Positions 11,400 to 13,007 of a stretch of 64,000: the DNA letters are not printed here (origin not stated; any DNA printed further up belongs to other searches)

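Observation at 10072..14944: LuxE/LuxC fatty-acid-reductase pair coupled to an omega-type aminotransferase and SCP2, with no luxA/B/D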

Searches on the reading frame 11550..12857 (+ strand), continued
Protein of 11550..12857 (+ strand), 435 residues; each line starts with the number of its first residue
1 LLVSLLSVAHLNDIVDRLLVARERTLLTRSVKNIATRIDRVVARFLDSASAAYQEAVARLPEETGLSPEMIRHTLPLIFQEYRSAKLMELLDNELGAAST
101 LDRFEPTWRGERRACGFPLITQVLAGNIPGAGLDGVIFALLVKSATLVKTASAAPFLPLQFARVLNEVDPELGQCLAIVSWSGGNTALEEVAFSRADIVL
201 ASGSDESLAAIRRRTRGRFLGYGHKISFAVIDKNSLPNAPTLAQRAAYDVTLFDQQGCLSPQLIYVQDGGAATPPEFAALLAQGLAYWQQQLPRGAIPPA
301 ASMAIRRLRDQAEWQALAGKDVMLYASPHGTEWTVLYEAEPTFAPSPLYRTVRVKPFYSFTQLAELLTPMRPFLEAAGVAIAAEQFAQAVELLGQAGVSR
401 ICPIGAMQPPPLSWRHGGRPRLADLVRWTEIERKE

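Call 61: search_solved_structures(query=L083:9869-11350:+, max_evalue=0.01, show_alignments=1)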
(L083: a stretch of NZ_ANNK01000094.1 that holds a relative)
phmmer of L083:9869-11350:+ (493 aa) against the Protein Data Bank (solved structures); distinct sequences matched with E-value up to 0.01: 1.
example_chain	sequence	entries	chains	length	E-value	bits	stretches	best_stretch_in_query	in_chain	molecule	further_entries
7xc6_A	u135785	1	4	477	7.7e-19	71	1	43-480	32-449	Long-chain acyl-protein thioester reductase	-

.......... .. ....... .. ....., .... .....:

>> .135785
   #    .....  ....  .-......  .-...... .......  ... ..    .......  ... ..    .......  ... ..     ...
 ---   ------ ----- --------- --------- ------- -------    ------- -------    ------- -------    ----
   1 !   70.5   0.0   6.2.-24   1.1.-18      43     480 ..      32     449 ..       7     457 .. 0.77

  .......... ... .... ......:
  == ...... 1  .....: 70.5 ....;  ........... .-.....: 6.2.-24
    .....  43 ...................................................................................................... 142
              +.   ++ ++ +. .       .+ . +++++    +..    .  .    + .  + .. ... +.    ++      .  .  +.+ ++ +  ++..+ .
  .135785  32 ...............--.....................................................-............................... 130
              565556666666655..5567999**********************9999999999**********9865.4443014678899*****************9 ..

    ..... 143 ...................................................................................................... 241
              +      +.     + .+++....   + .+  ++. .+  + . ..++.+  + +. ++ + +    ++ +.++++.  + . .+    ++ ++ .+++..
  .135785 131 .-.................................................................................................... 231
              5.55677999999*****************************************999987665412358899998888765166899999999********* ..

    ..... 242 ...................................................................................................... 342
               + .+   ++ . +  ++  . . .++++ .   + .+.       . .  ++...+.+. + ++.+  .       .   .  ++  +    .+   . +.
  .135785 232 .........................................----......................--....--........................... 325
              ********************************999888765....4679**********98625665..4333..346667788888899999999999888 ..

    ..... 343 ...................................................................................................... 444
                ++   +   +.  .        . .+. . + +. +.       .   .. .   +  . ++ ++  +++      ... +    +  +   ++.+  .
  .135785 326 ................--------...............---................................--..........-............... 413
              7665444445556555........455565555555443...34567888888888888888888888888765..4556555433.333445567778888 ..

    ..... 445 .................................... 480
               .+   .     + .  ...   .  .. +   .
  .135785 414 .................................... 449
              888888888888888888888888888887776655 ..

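Call 62: find_homologous_proteins(query=L061:11346-12608:+)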
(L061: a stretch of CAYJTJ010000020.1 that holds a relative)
Query L061:11346-12608:+ (420 aa): 8000 proteins with E <= 0.001 among 8000 candidates; the best 120 are listed.
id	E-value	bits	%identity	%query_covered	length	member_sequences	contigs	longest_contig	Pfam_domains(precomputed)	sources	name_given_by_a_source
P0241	2.9e-273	924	97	100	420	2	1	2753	PF00202.28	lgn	-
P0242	8.2e-210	715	76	97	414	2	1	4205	PF00202.28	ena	-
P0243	3.3e-209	713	75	98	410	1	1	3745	PF00202.28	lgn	-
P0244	3.6e-208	710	76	97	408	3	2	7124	PF00202.28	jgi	jgi:acetylornithine/succinyldiaminopimelate/putrescine aminotransferase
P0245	1.3e-206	705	77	94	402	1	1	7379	PF00202.28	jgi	jgi:acetylornithine/N-succinyldiaminopimelate aminotransferase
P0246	2.3e-204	697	76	96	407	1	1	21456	PF00202.28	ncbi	-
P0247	3.0e-204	697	76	95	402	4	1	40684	PF00202.28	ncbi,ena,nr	ncbi:MAG TPA: aspartate aminotransferase family protein [Nitrospiria bacterium]|nr:aspartate aminotr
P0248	4.4e-204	696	76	93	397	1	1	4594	PF00202.28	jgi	jgi:acetylornithine/succinyldiaminopimelate/putrescine aminotransferase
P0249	1.1e-203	695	75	97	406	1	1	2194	PF00202.28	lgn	-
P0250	2.8e-203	694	75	96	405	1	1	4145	PF00202.28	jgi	jgi:acetylornithine/succinyldiaminopimelate/putrescine aminotransferase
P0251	1.3e-202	691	76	94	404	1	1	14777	PF00202.28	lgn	-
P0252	1.5e-202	691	76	94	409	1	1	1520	PF00202.28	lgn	-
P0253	1.6e-202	691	74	97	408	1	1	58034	PF00202.28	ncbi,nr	ncbi:MAG TPA: aspartate aminotransferase family protein [Nitrospiria bacterium]|nr:aspartate aminotr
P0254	1.9e-202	691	76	95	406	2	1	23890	PF00202.28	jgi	-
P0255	2.0e-202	691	75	95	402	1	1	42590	PF00202.28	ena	-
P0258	2.2e-202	691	74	97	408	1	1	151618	PF00202.28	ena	-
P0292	1.0e-186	639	70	94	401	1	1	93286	PF00202.28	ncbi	-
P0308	1.1e-175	603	68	95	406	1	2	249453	PF00202.28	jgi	jgi:acetylornithine/N-succinyldiaminopimelate aminotransferase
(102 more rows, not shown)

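Call 63: find_encoding_contigs(protein=P0292, flank=8000, max_places=1)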
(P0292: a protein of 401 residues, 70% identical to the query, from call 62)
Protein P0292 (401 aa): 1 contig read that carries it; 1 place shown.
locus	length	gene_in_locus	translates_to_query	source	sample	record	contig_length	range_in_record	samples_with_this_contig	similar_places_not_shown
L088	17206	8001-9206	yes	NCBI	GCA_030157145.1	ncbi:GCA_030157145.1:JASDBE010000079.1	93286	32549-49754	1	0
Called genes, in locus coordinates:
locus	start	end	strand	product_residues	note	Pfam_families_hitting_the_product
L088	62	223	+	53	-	-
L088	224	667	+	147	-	PF01850:PIN (weak)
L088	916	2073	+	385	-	PF00438:S-AdoMet_synt_N, PF02772:S-AdoMet_synt_M, PF02773:S-AdoMet_synt_C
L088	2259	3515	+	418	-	PF05221:AdoHcyase, PF02826:2-Hacid_dh_C, PF00670:AdoHcyase_NAD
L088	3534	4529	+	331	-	PF01717:Meth_synt_2, PF08267:Meth_synt_1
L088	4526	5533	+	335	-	PF01717:Meth_synt_2, PF08267:Meth_synt_1 (weak)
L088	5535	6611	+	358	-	PF00501:AMP-binding (weak), PF04443:LuxE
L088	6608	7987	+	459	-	PF05893:LuxC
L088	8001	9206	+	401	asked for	PF00202:Aminotran_3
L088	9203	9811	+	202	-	-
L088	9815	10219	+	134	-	PF22091:DUF6941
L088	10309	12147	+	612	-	PF16538:FlgT_C (weak), PF13517:FG-GAP_3 (faint), PF01839:FG-GAP (faint)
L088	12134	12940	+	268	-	PF01255:Prenyltransf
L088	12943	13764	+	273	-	PF01148:CTP_transf_1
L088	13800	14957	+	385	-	PF02670:DXP_reductoisom, PF08436:DXP_redisom_C, PF13288:DXPR_C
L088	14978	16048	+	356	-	PF02163:Peptidase_M50, PF00595:PDZ (weak), PF13180:PDZ_2, PF17820:PDZ_6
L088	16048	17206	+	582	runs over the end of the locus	PF00587:tRNA-synt_2b, PF04073:tRNA_edit, PF03129:HGTP_anticodon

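Call 64: find_encoding_contigs(protein=P0308, flank=8000, max_places=1)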
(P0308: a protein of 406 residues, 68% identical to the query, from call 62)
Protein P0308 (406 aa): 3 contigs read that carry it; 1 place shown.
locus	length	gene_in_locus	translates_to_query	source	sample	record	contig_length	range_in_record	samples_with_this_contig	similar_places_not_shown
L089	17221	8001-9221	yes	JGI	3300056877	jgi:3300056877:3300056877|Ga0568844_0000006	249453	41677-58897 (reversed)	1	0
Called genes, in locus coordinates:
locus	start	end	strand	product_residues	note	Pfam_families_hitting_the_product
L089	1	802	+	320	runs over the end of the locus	PF00561:Abhydrolase_1 (weak), PF12697:Abhydrolase_6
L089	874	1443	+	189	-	-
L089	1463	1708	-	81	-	-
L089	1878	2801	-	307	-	PF21088:MS_channel_1st, PF00924:MS_channel_2nd, PF21082:MS_channel_3rd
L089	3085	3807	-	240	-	PF04391:DUF533 (faint), PF05099:TerB, PF00226:DnaJ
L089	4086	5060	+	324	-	PF00072:Response_reg, PF00990:GGDEF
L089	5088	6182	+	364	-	PF04443:LuxE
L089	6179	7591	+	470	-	PF05893:LuxC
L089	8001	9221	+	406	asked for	PF00202:Aminotran_3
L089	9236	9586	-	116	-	-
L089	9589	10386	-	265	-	PF02548:Pantoate_transf, PF13714:PEP_mutase (faint)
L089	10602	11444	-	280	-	PF00763:THF_DHG_CYH, PF02882:THF_DHG_CYH_C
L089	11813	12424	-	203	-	PF01812:5-FTHF_cyc-lig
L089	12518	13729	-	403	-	PF00890:FAD_binding_2 (weak), PF01134:GIDA (weak), PF01266:DAO (weak), PF01494:FAD_binding_3 (weak), PF01946:Thi4 (weak), PF03486:HI0933_like (weak), PF13450:NAD_binding_8, PF01266:DAO, +4 more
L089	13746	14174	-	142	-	PF05635:23S_rRNA_IVP, PF22296:bAvd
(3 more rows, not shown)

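Call 65: find_encoding_contigs(protein=P0258, flank=8000, max_places=1)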
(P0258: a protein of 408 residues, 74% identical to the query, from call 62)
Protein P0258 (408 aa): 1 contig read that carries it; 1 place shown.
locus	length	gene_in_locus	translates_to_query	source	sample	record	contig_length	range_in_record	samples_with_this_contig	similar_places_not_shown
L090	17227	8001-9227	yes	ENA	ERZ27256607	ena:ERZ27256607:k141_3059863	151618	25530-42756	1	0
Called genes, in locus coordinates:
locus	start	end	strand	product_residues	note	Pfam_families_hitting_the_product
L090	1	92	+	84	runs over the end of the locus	-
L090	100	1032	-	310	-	PF01259:SAICAR_synt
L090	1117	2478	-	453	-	PF01855:POR_N, PF02780:Transketolase_C, PF17147:PFOR_II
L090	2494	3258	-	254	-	PF02552:CO_dh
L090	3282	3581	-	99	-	PF13237:Fer4_10 (weak), PF14697:Fer4_21 (weak)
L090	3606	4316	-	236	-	PF01558:POR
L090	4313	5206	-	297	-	PF02775:TPP_enzyme_C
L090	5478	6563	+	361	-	PF04443:LuxE, PF00501:AMP-binding (weak)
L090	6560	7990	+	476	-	PF05893:LuxC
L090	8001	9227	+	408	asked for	PF00202:Aminotran_3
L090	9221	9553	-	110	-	-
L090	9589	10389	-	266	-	PF02548:Pantoate_transf, PF13714:PEP_mutase (faint)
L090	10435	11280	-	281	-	PF00763:THF_DHG_CYH, PF02882:THF_DHG_CYH_C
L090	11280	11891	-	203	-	PF01812:5-FTHF_cyc-lig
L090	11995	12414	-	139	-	-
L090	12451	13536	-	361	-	PF13729:TraF_2 (faint)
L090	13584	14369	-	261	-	-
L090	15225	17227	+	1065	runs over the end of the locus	PF01590:GAF, PF12860:PAS_7, PF08447:PAS_3, PF00989:PAS, PF08448:PAS_4, PF08448:PAS_4, PF12860:PAS_7, PF07730:HisKA_3, +5 more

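Call 67: search_protein_families(library=pfam, proteins=[L088:9203-9811:+, L088:9815-10219:+, L048:6245-7444:+, L004:12226-12762:+, L088:3534-4529:+, L088:4526-5533:+], max_evalue=0.01)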
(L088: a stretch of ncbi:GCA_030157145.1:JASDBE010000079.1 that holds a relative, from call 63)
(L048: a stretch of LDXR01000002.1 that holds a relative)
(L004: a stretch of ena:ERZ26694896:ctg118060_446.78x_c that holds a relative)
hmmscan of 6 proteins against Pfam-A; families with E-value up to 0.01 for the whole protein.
L088:9203-9811:+ (202 aa): 0 families

L088:9815-10219:+ (134 aa): 1 family
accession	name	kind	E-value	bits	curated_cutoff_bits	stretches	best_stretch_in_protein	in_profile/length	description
PF22091.2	DUF6941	-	4.5e-36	124.4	27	1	5-127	2-124/125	Family of unknown function (DUF6941)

L048:6245-7444:+ (399 aa): 17 families
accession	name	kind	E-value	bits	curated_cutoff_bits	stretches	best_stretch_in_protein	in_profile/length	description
PF13484.11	Fer4_16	-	5.4e-23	82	30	1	192-256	1-66/66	4Fe-4S double cluster binding domain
PF08331.15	QueG_DUF1730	-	1.1e-21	76.9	25.1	1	62-140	1-77/77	Epoxyqueuosine reductase QueG, DUF1730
PF13646.12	HEAT_2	-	2.1e-13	50.8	27.7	1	306-378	16-87/88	HEAT repeats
PF00037.32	Fer4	-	1.8e-08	34.3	21.1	1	190-208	5-23/24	4Fe-4S binding domain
PF14697.11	Fer4_21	-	1.2e-06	29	35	1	189-205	37-53/59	4Fe-4S dicluster domain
PF03130.22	HEAT_PBS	-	2e-06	28.2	20.9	0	338-361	1-24/27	PBS lyase HEAT-like repeat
PF13513.12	HEAT_EZ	-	4.8e-06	27.4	27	1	320-349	27-55/55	HEAT-like repeat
PF13187.11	Fer4_9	-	1.2e-05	25.7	27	0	191-207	35-51/52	4Fe-4S dicluster domain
PF12837.12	Fer4_6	-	2.1e-05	24.7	25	1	190-208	6-24/24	4Fe-4S binding domain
PF12838.12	Fer4_7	-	3.2e-05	24.8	27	1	192-257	1-52/52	4Fe-4S dicluster domain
PF02985.28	HEAT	-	4.5e-05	23.8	23.5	1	323-349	2-27/31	HEAT repeat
PF13237.11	Fer4_10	-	0.00021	21.6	25.5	0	190-205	6-21/53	4Fe-4S dicluster domain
PF12800.12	Fer4_4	-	0.00066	20.3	24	0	191-206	2-17/17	4Fe-4S binding domain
PF00514.29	Arm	-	0.0018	18.7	20.6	0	319-349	10-39/41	Armadillo/beta-catenin-like repeat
PF13183.11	Fer4_8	-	0.002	19.1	27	0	191-206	3-18/68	4Fe-4S dicluster domain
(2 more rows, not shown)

L004:12226-12762:+ (178 aa): 0 families

L088:3534-4529:+ (331 aa): 2 families
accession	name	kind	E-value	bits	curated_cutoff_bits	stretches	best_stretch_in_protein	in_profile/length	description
PF01717.24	Meth_synt_2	-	9.4e-38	130.7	21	1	14-319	6-320/324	Cobalamin-independent synthase, Catalytic domain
PF08267.18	Meth_synt_1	-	1.9e-35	123.3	27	2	89-285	108-308/313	Cobalamin-independent synthase, N-terminal domain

L088:4526-5533:+ (335 aa): 2 families
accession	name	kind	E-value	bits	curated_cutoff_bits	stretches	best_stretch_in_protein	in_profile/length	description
PF01717.24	Meth_synt_2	-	1.3e-80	271.5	21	1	16-326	1-323/324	Cobalamin-independent synthase, Catalytic domain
PF08267.18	Meth_synt_1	-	4.7e-07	30.1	27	1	135-270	149-289/313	Cobalamin-independent synthase, N-terminal domain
